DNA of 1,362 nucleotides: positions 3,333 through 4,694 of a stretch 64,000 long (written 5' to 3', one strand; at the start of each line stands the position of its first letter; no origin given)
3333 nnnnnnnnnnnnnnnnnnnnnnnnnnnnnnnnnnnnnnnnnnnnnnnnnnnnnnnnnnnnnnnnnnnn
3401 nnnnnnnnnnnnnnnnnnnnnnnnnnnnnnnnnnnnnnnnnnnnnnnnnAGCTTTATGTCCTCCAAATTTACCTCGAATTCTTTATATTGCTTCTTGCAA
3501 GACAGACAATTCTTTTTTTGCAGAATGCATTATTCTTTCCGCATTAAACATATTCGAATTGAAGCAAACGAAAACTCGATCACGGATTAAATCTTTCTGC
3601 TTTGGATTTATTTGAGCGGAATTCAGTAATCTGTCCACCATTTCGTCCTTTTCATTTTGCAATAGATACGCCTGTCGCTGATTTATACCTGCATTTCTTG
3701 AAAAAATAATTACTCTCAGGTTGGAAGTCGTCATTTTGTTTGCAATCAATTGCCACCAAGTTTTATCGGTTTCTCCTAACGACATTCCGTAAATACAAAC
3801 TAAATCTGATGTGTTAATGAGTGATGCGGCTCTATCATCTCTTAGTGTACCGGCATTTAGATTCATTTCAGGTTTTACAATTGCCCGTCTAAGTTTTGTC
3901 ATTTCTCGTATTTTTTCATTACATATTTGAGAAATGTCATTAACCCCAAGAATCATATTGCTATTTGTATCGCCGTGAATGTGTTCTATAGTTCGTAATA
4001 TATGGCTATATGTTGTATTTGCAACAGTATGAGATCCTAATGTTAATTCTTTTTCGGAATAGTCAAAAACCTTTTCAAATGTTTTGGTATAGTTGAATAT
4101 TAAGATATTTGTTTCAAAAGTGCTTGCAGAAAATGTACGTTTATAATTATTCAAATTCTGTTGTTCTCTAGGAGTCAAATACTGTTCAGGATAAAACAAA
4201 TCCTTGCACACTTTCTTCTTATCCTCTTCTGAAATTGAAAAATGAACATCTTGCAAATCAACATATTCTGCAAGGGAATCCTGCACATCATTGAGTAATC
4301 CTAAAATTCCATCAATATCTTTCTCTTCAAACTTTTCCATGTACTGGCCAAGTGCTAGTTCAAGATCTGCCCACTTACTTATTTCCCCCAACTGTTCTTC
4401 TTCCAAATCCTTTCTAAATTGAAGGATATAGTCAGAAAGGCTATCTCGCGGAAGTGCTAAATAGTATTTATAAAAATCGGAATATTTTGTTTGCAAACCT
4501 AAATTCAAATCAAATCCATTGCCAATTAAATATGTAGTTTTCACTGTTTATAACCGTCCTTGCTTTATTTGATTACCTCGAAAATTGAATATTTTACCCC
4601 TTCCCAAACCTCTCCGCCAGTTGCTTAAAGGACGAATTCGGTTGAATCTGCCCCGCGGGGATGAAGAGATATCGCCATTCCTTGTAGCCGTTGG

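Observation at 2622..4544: AbiH-like gene paired with an uncharacterised 275-aa partner: a candidate two-gene abortive-infection module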

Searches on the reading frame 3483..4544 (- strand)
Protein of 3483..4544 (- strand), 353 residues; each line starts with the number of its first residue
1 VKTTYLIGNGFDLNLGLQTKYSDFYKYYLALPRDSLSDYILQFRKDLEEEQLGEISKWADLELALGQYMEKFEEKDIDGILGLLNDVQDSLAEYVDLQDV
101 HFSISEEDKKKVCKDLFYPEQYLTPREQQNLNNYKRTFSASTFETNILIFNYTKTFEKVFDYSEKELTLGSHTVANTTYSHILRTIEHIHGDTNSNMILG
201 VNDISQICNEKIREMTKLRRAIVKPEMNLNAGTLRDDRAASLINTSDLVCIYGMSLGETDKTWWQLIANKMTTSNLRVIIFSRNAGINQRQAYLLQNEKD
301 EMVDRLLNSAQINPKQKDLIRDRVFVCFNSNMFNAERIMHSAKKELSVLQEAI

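Call 3: search_protein_families(library=pfam, proteins=[window:3483-4544:-], max_evalue=1)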
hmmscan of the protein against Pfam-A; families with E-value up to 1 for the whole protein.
window:3483-4544:- (353 aa): 2 families
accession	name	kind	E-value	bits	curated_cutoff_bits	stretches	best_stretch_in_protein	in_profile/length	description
PF14253.11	AbiH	-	2.7e-43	149.4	30.9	1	5-281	2-259/260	Bacteriophage abortive infection AbiH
PF22651.1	OBP47_like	-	0.086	13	27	1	298-351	52-105/144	AgamOBP47-like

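Call 4: search_protein_families(library=padloc, proteins=[window:3483-4544:-], max_evalue=1)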
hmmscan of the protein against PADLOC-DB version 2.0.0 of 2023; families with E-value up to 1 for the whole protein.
window:3483-4544:- (353 aa): 1 family
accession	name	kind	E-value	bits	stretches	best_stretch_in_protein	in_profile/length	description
PDLC02345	AbiH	-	1.5e-06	26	1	4-100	3-102/343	AbiH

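Call 5: search_protein_families(library=ncbifam, proteins=[window:3483-4544:-], max_evalue=1)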
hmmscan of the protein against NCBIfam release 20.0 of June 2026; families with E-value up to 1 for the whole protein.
window:3483-4544:- (353 aa): 2 families
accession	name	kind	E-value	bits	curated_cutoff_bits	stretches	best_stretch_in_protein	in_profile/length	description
TIGR00035.1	asp_race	subfamily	0.0062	16.1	93.1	1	268-339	28-95/236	amino acid racemase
NF005712.0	PRK07524.1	subfamily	0.15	10.5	500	1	238-347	257-366/536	5-guanidino-2-oxopentanoate decarboxylase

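Call 6: search_protein_families(library=phrogs, proteins=[window:3483-4544:-], max_evalue=1)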
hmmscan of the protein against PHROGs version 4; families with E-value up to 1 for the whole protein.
window:3483-4544:- (353 aa): 4 families
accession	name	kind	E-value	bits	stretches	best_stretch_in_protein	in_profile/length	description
phrog_26443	-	unknown function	1.4e-11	45.1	2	2-95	6-95/373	-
phrog_19951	-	unknown function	9.5e-06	26.1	1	4-280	3-259/288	-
phrog_20562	-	unknown function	0.094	13.9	1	136-226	48-142/158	-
phrog_9655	-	unknown function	0.13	13.5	1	150-182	37-69/70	-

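Call 8: search_solved_structures(query=window:3483-4544:-, max_evalue=10)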
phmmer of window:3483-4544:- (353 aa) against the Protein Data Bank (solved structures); distinct sequences matched with E-value up to 10: 0.

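Call 23: find_homologous_proteins(query=window:3483-4544:-, max_evalue=0.001)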
Query window:3483-4544:- (353 aa): 1034 proteins with E <= 0.001 among 2410 candidates; the best 120 are listed.
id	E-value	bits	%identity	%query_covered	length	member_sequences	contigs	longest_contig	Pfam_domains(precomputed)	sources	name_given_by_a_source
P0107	1.6e-230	782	100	100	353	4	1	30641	PF14253.12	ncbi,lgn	-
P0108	1.0e-138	480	62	95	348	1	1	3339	PF14253.12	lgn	-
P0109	1.8e-131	457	57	100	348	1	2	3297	PF14253.12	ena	-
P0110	2.4e-106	374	52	94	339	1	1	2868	PF14253.12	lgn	-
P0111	3.8e-102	360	48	96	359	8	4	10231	PF14253.12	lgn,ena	-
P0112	3.6e-99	350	47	97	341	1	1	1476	PF14253.12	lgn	-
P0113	3.7e-99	350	48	96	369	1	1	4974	PF14253.12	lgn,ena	-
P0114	3.5e-98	347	49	95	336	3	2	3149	PF14253.12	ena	-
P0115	8.5e-98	346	46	100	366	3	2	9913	PF14253.12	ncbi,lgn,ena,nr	ncbi:MAG: bacteriophage abortive infection AbiH family protein [Clostridia bacterium]|nr:bacteriopha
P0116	3.6e-97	344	48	95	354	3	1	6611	PF14253.12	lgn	-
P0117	6.8e-97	343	47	98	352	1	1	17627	PF14253.12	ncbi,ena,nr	ncbi:MAG: bacteriophage abortive infection AbiH family protein [Clostridia bacterium]|nr:bacteriopha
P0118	1.4e-96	342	48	94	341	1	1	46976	PF14253.12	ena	-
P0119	3.4e-96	341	48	95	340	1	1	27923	PF14253.12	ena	-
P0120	3.8e-96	340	45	98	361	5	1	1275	PF14253.12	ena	-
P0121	6.2e-96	340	47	94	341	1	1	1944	PF14253.12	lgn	-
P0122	4.7e-95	337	45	100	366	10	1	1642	PF14253.12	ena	-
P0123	1.4e-94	335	47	94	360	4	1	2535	PF14253.12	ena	-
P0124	2.8e-94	334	45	98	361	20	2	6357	PF14253.12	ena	-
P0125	7.3e-94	333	47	94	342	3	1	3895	PF14253.12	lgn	-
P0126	1.0e-93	332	46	96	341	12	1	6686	PF14253.12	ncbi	-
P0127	3.2e-93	331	44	99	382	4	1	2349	PF14253.12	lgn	-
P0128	3.3e-93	331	47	96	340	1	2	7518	PF14253.12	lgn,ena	-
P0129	5.5e-93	330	47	94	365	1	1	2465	PF14253.12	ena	-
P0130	2.6e-92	328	47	95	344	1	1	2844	PF14253.12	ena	-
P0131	9.0e-92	326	47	95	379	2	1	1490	PF14253.12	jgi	jgi:hypothetical protein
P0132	1.5e-91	325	44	97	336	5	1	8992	PF14253.12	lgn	-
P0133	1.8e-91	325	45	94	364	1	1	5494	PF14253.12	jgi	-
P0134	1.8e-91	325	47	94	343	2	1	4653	PF14253.12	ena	-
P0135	3.2e-91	324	46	94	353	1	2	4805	PF14253.12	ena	-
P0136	6.4e-91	323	46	94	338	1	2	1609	PF14253.12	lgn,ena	-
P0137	9.1e-91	323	46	97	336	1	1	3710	PF14253.12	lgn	-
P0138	1.4e-90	322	45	95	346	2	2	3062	PF14253.12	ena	-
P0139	1.5e-90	322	44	97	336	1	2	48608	PF14253.12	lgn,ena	-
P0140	1.5e-90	322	47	92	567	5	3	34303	PF02661.24,PF14253.12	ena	-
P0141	2.2e-90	321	44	97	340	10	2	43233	PF14253.12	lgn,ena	-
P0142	5.6e-90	320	45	94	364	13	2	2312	PF14253.12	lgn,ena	-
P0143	8.3e-90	320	45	97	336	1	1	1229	PF14253.12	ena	-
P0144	2.8e-89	318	43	95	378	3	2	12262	PF14253.12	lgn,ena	-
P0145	1.6e-88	315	45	94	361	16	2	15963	PF14253.12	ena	-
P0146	5.6e-88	314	43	99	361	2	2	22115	PF14253.12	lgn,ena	-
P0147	2.2e-87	312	44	94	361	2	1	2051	PF14253.12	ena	-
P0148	2.2e-87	312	46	94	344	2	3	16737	PF14253.12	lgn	-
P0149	2.8e-87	311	43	97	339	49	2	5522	PF14253.12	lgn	-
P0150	3.9e-87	311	44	99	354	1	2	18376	PF14253.12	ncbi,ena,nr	ncbi:MAG: bacteriophage abortive infection AbiH family protein [Clostridia bacterium]|nr:bacteriopha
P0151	1.6e-85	306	46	94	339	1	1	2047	PF14253.12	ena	-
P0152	5.3e-84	300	42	97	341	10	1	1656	PF14253.12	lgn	-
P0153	4.3e-83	297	42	97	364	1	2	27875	PF14253.12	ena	-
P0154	5.5e-83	297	44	95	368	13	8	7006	PF14253.12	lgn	-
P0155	5.9e-81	290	42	100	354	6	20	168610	PF14253.12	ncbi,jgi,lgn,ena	-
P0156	8.9e-81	290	42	97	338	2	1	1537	PF14253.12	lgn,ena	-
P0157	2.8e-80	288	45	96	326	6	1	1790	PF14253.12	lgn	-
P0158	5.2e-78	281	41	94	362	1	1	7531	PF14253.12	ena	-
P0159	2.4e-77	279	41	95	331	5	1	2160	PF14253.12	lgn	-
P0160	6.6e-75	271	41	96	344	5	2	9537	PF14253.12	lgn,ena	-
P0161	8.5e-74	267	47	76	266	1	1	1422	PF14253.12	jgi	jgi:hypothetical protein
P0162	2.6e-71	259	40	96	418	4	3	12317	PF14253.12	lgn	-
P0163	7.4e-71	257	40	98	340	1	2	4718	PF14253.12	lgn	-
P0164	1.8e-67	246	39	94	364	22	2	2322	PF14253.12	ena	-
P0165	6.2e-67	244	36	98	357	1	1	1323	PF14253.12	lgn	-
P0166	8.7e-67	244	42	94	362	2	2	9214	PF14253.12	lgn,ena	-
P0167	4.6e-66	242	37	97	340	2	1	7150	PF14253.12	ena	-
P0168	2.5e-62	229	36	95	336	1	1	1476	PF14253.12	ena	-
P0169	2.9e-62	229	35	95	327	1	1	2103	PF14253.12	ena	-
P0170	4.2e-62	229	36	96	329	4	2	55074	PF14253.12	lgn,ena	-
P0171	6.8e-62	228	38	95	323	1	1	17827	PF14253.12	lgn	-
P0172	1.2e-61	227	38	95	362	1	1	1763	PF14253.12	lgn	-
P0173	2.7e-61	226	37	96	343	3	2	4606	PF14253.12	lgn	-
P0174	4.6e-61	225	37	94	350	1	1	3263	PF14253.12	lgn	-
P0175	3.4e-60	222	37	95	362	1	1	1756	PF14253.12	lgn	-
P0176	8.1e-60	221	37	94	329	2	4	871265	PF14253.12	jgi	jgi:hypothetical protein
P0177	9.6e-60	221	36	95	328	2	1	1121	PF14253.12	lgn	-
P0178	1.9e-59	220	37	95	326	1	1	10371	PF14253.12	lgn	-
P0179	2.5e-59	219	36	95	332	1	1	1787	PF14253.12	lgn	-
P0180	6.0e-59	218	36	94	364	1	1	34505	PF14253.12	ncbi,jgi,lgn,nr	ncbi:MAG: bacteriophage abortive infection AbiH family protein [Rikenellaceae bacterium]|jgi:hypothe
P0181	6.4e-59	218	37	94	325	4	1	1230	PF14253.12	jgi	-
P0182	1.0e-58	217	35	94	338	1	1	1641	PF14253.12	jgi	jgi:hypothetical protein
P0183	1.7e-58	217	34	95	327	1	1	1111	PF14253.12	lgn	-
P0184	3.0e-58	216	35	95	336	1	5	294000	PF14253.12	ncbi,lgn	-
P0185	3.2e-58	216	35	94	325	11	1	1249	PF14253.12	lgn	-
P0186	3.6e-58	216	36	94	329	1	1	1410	PF14253.12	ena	-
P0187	4.0e-58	215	35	95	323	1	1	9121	PF14253.12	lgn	-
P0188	4.5e-58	215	36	95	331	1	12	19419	PF14253.12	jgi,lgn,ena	-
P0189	5.0e-58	215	34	95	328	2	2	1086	PF14253.12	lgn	-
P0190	6.1e-58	215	36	94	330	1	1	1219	PF14253.12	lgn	-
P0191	8.9e-58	214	36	94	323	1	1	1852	PF14253.12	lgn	-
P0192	8.9e-58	214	35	95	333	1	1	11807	PF14253.12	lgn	-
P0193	1.4e-57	214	36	94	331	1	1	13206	PF14253.12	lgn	-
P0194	1.9e-57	213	37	93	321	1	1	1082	PF14253.12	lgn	-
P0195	2.0e-57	213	35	94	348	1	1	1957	PF14253.12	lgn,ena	-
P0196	2.5e-57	213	35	94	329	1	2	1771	PF14253.12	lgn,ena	-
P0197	2.6e-57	213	35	94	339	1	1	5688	PF14253.12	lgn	-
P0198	2.8e-57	213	37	94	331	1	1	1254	PF14253.12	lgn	-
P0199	2.9e-57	213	35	95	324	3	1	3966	PF14253.12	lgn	-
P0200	3.6e-57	212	35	94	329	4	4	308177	PF14253.12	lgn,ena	-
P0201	3.8e-57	212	34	95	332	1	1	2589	PF14253.12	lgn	-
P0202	7.1e-57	211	36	94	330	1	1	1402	PF14253.12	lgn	-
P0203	8.1e-57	211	36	94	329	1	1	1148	PF14253.12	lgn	-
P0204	9.3e-57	211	34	94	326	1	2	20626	PF13289.13,PF14253.12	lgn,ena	-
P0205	1.0e-56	211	36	95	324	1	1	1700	PF14253.12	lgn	-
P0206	1.2e-56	211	37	94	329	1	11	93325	PF14253.12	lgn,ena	-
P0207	1.3e-56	210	38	95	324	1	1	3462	PF14253.12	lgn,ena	-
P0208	1.6e-56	210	35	95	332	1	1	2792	PF14253.12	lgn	-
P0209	1.7e-56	210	37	94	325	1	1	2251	PF14253.12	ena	-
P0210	2.0e-56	210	34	95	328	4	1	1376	PF14253.12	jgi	jgi:hypothetical protein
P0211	2.4e-56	210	34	95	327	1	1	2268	PF14253.12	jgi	jgi:hypothetical protein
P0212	2.4e-56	210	34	94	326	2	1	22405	PF14253.12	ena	-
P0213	2.5e-56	210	34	94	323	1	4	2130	PF14253.12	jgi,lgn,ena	-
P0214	2.6e-56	209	37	94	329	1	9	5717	PF14253.12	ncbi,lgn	-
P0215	2.7e-56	209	36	95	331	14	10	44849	PF14253.12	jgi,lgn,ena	-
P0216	2.8e-56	209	35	94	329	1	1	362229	PF14253.12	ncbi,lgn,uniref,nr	ncbi:bacteriophage abortive infection AbiH family protein [Tenacibaculum bernardetii]|uniref:bacteri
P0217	3.1e-56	209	37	94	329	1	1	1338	PF14253.12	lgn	-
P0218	3.3e-56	209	35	95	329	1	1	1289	PF14253.12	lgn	-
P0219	3.9e-56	209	34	95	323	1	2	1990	PF14253.12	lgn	-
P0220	4.1e-56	209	36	95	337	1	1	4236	PF14253.12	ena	-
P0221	4.3e-56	209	35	95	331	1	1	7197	PF14253.12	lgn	-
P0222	4.3e-56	209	33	95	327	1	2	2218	PF14253.12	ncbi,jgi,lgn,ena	-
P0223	5.2e-56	208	36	95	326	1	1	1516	PF14253.12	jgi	jgi:hypothetical protein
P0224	5.6e-56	208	34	95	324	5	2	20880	PF14253.12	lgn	-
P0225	7.4e-56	208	37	94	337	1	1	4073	PF14253.12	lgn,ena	-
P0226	8.7e-56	208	36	95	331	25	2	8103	PF14253.12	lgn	-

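Call 26: find_encoding_contigs(protein=P0108, flank=5000, max_places=2)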
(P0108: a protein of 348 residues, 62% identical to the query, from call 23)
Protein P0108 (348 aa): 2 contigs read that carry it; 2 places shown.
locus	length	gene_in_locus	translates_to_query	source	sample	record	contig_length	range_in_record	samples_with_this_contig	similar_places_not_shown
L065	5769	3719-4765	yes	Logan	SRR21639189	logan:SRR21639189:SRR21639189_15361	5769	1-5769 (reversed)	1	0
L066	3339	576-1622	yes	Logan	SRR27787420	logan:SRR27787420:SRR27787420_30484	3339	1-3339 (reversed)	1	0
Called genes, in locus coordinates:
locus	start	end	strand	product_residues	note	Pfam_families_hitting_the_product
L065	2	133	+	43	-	?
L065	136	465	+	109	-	-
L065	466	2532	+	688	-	PF02384:N6_Mtase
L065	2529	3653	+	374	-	PF01420:Methylase_S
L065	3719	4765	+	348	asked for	PF14253:AbiH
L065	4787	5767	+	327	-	?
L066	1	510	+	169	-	?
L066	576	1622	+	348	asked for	PF14253:AbiH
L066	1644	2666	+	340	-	PF17761:DUF1016_N, PF06250:YhcG_C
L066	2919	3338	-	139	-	?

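Call 27: find_encoding_contigs(protein=P0109, flank=5000, max_places=2)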
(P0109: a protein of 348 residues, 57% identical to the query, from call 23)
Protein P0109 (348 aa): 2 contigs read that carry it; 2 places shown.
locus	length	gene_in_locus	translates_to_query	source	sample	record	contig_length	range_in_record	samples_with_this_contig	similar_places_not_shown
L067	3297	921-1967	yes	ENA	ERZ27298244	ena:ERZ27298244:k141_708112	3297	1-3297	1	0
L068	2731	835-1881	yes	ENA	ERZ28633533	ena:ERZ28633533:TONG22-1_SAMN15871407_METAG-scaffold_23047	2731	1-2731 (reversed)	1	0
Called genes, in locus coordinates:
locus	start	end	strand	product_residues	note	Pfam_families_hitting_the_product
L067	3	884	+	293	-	?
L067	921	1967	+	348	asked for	PF14253:AbiH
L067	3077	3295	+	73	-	?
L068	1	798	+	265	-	?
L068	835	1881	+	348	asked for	PF14253:AbiH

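Call 28: find_encoding_contigs(protein=P0111, flank=5000, max_places=3)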
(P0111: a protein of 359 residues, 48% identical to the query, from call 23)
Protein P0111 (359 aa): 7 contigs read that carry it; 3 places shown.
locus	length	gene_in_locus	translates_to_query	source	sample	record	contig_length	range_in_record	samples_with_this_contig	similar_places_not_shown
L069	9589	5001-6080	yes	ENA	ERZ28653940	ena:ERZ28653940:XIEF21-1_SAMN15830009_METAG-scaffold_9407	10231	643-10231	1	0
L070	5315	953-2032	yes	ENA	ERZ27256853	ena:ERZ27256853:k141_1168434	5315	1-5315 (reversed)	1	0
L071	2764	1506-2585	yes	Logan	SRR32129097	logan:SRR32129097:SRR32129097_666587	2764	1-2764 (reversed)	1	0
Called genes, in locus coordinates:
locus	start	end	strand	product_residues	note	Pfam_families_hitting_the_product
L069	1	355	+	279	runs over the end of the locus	PF02899:Phage_int_SAM_1 (weak), PF00589:Phage_integrase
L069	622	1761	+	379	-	PF13421:Band_7_1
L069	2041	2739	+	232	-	-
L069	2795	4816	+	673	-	PF13428:TPR_14 (faint), PF14559:TPR_19 (faint), PF13676:TIR_2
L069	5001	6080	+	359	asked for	PF14253:AbiH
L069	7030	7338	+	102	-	PF21983:NikA-like, PF05713:MobC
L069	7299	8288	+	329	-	PF03432:Relaxase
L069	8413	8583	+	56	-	-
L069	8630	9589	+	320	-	?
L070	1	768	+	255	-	?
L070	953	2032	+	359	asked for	PF14253:AbiH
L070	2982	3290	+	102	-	PF21983:NikA-like, PF05713:MobC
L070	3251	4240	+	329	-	PF03432:Relaxase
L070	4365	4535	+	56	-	-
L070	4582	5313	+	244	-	?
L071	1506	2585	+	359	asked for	PF14253:AbiH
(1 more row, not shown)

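Call 48: search_solved_structures(query=A3, max_evalue=10, show_alignments=2)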
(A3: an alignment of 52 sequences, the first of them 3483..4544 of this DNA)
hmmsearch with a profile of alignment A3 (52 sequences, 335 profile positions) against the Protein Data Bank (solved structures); distinct sequences matched with E-value up to 10: 11.
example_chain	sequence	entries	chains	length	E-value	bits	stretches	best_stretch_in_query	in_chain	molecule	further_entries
6aoj_A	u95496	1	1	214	0.45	13.1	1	16-124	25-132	Ceg4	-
6aok_A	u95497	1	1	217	0.47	13.1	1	16-124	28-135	Ceg4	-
2n5e_A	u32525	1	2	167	1.6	11.3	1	31-112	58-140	Apolipoprotein A-I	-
6pts_A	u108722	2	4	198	2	11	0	55-111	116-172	Apolipoprotein A-I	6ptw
2msc_A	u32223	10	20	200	2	10.9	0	55-111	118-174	Apolipoprotein A-I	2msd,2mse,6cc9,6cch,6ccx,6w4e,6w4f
1av1_A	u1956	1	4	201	2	10.9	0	54-112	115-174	APOLIPOPROTEIN A-I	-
4v6m_A0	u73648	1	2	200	2.1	10.9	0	54-112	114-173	Apolipoprotein A-I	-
8eqs_C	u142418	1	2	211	3.1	10.3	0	55-112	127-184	Apolipoprotein A-I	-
7kjr_C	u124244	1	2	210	3.3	10.3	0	54-112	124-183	Apolipoprotein A-I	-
3k2s_A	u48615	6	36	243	3.7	10.1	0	55-112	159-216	Apolipoprotein A-I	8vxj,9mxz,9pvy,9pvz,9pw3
23as_0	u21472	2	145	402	5.6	9.5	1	70-130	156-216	Sorting nexin 1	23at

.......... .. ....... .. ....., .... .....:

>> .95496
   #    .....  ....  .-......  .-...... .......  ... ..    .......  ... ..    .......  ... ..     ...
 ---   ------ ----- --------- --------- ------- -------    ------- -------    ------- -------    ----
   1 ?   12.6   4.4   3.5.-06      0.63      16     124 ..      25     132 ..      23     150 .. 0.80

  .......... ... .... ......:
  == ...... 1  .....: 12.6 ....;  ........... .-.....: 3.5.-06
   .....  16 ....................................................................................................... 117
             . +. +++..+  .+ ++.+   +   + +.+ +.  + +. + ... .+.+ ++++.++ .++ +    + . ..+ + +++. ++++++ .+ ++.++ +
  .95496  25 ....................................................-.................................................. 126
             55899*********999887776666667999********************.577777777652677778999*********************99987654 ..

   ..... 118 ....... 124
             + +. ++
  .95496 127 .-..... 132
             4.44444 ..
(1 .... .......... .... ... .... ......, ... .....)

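Call 60: predict_structure(alignment_id=A4)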
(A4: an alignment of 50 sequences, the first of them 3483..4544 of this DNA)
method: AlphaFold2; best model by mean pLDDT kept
length: 353 residues; sequences in the alignment: 50
mean_pLDDT: 92.3   pTM: 0.90
mean pLDDT of the five models: 92.3, 92.0, 92.0, 91.2, 91.1
residues with pLDDT >= 90: 308; 70-90: 25; 50-70: 10; < 50: 10
segments of 3 or more residues with pLDDT < 50: 343-349, 351-353
pLDDT, mean of each block of 10 residues (from residue 1): 97 93 93 94 92 68 93 95 97 94 94 97 97 96 98 95 96 96 97 93 93 95 94 95 98 91 96 98 88 94 96 95 96 91 50 48
secondary structure, 60 per line:
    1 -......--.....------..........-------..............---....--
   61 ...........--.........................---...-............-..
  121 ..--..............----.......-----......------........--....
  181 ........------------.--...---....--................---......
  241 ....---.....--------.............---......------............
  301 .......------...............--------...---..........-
elements in order: E2-7 H10-14 H21-30 H38-51 H55-58 H61-71 H74-98 E102-104 H106-117 H119-122 H125-138 E143-149 H155-160 E167-174 E177-188 H210-213 H216-222 H224-231 H235-244 E248-252 H261-273 E277-282 H289-307 H314-323 E324-328 E337-339 H343-352

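Call 64: fold_search(model_id=the predicted structure, library=pdb)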
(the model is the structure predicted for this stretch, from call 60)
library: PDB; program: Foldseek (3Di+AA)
matches with E <= 10: 833; with E <= 0.001: 15
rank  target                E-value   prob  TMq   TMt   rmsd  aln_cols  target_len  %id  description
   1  8j4u_G                4.2e-07  1.00  0.42  0.38  14.0       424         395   12  Structure of HerA-Sir2 complex from Escherichia coli Nezha system (released 2024-01-03)
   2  8sub_A                2.9e-06  1.00  0.41  0.37  13.2       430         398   12  E. coli SIR2-HerA complex (dodecamer SIR2 pentamer HerA) (released 2023-12-27)
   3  8sub_J                5.6e-06  1.00  0.44  0.40  16.8       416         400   13  E. coli SIR2-HerA complex (dodecamer SIR2 pentamer HerA) (released 2023-12-27)
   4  8sub_B                6.6e-06  1.00  0.48  0.43  16.7       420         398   12  E. coli SIR2-HerA complex (dodecamer SIR2 pentamer HerA) (released 2023-12-27)
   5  8sub_D                6.6e-06  1.00  0.44  0.39  17.1       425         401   12  E. coli SIR2-HerA complex (dodecamer SIR2 pentamer HerA) (released 2023-12-27)
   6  8sub_I                6.6e-06  1.00  0.40  0.36  13.9       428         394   14  E. coli SIR2-HerA complex (dodecamer SIR2 pentamer HerA) (released 2023-12-27)
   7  8sub_K                7.0e-06  1.00  0.41  0.38  15.7       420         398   13  E. coli SIR2-HerA complex (dodecamer SIR2 pentamer HerA) (released 2023-12-27)
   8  8suw_B                8.4e-06  1.00  0.48  0.44  16.6       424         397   13  E. coli SIR2-HerA complex (dodecamer SIR2 bound 4 protomers of HerA) (released 2024-03-27)
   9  8uae_B                8.9e-06  1.00  0.45  0.43  12.4       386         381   14  E. coli Sir2_HerA complex (12:6) with ATPgamaS (released 2023-12-27)
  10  8suw_J                1.1e-05  1.00  0.39  0.35  19.6       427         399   13  E. coli SIR2-HerA complex (dodecamer SIR2 bound 4 protomers of HerA) (released 2024-03-27)
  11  8sub_G                2.1e-05  1.00  0.42  0.39  13.7       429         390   11  E. coli SIR2-HerA complex (dodecamer SIR2 pentamer HerA) (released 2023-12-27)
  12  8w9l_A                5.8e-05  1.00  0.44  0.43  10.2       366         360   10  Cryo-EM structure of PsSIR2 (released 2024-09-11)
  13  8wld_R                6.9e-05  1.00  0.42  0.42  13.4       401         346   10  Cryo-EM structure of SIR2/HerA antiphage complex (released 2024-09-11)
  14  8wy9_A                9.1e-04  1.00  0.36  0.16  10.9       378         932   10  Cryo-EM structure of DSR2 apo (partial) complex (released 2024-04-10)
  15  8ygc_E                9.1e-04  0.99  0.32  0.38  14.0       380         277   11  The Dimer Structure of DSR2-SPR (released 2025-03-05)
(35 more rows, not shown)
